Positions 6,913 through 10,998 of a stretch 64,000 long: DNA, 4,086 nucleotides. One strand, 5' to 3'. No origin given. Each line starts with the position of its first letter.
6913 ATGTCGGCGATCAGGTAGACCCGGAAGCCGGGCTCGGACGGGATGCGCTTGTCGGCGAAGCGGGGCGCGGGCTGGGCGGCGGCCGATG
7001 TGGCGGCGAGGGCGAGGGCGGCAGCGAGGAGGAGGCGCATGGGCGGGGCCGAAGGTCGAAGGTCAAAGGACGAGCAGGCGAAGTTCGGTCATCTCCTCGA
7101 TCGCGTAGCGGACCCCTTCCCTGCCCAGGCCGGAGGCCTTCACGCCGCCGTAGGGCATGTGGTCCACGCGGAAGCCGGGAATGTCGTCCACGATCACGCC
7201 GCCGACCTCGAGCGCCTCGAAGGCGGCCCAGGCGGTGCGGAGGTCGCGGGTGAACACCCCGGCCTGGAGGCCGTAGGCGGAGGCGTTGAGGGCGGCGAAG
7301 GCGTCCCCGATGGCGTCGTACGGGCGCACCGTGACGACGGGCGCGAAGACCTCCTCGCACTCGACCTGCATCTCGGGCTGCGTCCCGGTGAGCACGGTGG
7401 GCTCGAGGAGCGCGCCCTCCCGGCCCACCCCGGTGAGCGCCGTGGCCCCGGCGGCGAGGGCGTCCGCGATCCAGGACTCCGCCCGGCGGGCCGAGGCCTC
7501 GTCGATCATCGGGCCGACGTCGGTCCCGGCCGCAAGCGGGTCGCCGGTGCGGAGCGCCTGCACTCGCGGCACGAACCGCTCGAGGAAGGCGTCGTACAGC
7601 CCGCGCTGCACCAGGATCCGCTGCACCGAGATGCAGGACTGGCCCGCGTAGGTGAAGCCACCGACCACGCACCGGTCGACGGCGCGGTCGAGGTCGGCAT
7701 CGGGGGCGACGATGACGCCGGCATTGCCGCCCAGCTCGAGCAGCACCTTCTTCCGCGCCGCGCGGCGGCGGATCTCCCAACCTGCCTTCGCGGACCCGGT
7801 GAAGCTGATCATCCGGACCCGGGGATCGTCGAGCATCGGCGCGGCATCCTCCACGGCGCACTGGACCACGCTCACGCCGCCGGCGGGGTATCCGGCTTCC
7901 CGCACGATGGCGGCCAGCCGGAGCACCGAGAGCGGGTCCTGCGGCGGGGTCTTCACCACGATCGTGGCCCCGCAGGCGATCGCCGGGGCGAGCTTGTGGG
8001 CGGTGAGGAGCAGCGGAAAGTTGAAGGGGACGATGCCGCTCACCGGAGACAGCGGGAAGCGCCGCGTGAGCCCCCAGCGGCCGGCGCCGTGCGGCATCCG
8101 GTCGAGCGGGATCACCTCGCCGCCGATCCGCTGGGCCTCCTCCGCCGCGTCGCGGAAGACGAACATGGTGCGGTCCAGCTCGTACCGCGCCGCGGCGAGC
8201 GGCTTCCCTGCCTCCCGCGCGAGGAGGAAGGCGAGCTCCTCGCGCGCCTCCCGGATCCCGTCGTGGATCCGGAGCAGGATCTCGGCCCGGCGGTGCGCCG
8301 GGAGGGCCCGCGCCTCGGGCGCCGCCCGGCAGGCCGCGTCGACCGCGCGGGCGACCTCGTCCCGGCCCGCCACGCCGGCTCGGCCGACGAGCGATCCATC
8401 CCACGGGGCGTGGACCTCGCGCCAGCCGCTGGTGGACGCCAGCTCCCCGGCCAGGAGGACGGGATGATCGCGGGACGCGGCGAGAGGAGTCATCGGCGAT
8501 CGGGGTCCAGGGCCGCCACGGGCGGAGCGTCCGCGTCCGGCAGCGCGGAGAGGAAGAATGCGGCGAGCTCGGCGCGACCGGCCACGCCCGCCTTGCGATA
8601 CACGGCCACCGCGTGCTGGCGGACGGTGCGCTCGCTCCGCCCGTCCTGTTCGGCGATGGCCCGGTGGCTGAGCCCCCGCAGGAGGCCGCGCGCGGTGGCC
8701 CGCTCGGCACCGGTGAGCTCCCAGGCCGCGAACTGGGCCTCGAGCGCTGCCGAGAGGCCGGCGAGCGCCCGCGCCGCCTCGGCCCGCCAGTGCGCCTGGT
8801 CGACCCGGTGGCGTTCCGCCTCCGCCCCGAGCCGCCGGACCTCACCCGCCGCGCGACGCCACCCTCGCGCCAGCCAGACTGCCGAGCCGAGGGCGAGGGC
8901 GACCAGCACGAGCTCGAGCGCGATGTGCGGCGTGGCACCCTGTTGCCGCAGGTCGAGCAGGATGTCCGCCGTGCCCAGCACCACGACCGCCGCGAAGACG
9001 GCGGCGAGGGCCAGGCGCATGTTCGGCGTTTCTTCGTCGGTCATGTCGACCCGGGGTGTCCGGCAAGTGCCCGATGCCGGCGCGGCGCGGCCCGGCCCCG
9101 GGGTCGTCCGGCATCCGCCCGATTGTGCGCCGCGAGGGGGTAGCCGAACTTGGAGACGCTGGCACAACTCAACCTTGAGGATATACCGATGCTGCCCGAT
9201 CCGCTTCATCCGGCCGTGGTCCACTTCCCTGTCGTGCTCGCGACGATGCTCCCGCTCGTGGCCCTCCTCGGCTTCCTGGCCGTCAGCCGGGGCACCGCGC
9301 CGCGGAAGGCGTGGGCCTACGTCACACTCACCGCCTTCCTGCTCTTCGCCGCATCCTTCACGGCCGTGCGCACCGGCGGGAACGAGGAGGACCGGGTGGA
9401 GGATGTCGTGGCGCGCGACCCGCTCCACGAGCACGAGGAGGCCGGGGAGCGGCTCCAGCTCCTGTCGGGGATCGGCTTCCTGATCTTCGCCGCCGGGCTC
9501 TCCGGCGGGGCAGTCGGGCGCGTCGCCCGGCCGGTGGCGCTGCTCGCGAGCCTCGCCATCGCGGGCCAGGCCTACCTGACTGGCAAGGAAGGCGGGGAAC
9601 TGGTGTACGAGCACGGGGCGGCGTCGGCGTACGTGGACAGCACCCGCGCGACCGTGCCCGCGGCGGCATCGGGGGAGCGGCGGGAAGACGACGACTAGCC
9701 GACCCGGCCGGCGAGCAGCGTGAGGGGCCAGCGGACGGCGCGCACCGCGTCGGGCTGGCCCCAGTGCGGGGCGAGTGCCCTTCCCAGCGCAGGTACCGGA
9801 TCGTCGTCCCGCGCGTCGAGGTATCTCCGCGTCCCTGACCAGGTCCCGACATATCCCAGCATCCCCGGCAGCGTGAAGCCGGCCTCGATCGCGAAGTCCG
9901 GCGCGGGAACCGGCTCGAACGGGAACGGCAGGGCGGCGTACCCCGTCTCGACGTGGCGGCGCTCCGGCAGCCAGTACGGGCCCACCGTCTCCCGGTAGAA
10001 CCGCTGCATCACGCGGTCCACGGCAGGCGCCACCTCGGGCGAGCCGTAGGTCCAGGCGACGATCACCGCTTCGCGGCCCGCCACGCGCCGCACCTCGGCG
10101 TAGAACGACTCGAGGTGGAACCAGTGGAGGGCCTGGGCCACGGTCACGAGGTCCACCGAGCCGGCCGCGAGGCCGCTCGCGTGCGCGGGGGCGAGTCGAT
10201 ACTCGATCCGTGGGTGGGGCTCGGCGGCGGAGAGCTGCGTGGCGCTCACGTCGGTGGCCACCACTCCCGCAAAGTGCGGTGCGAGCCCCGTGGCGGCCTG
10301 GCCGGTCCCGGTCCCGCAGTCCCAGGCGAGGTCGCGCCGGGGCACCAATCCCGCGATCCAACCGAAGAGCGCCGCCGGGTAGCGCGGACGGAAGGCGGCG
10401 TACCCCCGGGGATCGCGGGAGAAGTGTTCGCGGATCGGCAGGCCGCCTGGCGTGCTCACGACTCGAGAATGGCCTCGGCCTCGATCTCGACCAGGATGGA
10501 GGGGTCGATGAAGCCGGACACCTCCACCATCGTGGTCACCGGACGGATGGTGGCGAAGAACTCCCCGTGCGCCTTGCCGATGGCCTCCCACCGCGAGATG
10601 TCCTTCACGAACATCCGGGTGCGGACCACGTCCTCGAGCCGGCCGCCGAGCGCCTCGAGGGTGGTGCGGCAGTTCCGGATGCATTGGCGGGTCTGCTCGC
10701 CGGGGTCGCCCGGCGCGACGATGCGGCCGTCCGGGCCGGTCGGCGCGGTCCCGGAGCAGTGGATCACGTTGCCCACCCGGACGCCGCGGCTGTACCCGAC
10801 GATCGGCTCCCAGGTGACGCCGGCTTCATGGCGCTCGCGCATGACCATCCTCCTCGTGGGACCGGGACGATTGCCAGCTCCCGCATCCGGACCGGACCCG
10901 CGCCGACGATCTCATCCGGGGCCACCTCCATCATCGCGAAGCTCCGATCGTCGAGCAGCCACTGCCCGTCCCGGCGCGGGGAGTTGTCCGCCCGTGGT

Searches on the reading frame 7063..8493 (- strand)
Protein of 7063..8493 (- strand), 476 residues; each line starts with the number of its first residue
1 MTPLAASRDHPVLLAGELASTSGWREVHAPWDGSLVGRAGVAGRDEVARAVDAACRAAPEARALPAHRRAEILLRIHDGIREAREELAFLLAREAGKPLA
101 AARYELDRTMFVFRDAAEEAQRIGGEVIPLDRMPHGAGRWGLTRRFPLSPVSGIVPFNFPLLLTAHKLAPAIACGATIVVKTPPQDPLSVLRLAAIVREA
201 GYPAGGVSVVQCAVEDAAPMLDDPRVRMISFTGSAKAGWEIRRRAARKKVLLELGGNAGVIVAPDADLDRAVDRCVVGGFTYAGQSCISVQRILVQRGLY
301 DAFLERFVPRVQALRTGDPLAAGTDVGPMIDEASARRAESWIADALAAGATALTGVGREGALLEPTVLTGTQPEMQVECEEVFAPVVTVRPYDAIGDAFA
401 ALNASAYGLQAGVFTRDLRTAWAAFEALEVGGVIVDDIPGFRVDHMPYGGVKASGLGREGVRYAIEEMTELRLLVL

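Call 36: search_protein_families(library=pfam, proteins=[window:7063-8493:-], max_evalue=0.001)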
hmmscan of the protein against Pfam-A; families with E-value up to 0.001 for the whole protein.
window:7063-8493:- (476 aa): 1 family
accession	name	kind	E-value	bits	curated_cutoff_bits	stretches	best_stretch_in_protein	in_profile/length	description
PF00171.27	Aldedh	-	2.7e-138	461.8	23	1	25-472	9-459/461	Aldehyde dehydrogenase family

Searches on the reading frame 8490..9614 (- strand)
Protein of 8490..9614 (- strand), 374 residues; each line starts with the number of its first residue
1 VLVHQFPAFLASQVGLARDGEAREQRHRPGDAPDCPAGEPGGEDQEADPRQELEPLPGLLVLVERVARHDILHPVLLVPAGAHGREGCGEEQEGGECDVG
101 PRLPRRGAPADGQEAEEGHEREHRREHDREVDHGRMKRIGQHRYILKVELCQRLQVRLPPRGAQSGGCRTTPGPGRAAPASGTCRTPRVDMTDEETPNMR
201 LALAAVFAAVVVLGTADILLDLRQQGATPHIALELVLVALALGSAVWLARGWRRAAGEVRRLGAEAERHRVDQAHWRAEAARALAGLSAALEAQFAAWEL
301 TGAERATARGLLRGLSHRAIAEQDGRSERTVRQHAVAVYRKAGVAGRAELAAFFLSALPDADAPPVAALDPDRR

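Call 36: search_protein_families(library=pfam, proteins=[window:8490-9614:-], max_evalue=0.001)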
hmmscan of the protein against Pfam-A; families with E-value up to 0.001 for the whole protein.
window:8490-9614:- (374 aa): 1 family
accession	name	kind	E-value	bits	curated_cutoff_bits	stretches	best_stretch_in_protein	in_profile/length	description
PF00196.25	GerE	-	1.8e-05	24.7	23.5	1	300-352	3-55/57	Bacterial regulatory proteins, luxR family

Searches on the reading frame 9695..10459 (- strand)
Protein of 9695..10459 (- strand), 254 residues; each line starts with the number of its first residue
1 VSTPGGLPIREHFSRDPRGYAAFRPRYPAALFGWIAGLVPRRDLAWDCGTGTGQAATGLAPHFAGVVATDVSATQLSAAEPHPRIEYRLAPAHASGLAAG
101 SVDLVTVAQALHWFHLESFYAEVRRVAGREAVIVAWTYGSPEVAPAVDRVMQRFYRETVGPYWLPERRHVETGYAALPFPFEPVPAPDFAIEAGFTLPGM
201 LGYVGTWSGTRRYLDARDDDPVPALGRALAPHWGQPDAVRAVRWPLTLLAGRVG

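Call 36: search_protein_families(library=pfam, proteins=[window:9695-10459:-], max_evalue=0.001)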
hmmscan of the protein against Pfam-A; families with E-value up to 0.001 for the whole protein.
window:9695-10459:- (254 aa): 3 families
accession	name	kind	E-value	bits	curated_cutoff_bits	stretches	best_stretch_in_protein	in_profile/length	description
PF08241.18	Methyltransf_11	-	2.3e-12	47.8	21.2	1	47-130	2-90/95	Methyltransferase domain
PF13649.12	Methyltransf_25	-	9.8e-10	39.4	27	1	47-126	3-92/97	Methyltransferase domain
PF08242.18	Methyltransf_12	-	1.4e-06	29.4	30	1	47-128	2-93/98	Methyltransferase domain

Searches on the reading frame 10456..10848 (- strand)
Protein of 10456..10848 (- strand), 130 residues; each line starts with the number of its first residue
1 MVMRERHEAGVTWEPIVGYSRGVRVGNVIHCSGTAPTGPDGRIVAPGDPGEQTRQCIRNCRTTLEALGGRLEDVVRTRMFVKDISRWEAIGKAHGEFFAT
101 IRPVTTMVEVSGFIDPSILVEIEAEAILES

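Call 36: search_protein_families(library=pfam, proteins=[window:10456-10848:-], max_evalue=0.001)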
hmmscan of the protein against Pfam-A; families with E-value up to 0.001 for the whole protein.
window:10456-10848:- (130 aa): 1 family
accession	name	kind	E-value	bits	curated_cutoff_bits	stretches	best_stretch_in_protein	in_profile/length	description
PF01042.26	Ribonuc_L-PSP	-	2.2e-27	95.9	27.3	1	14-127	6-120/121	Endoribonuclease L-PSP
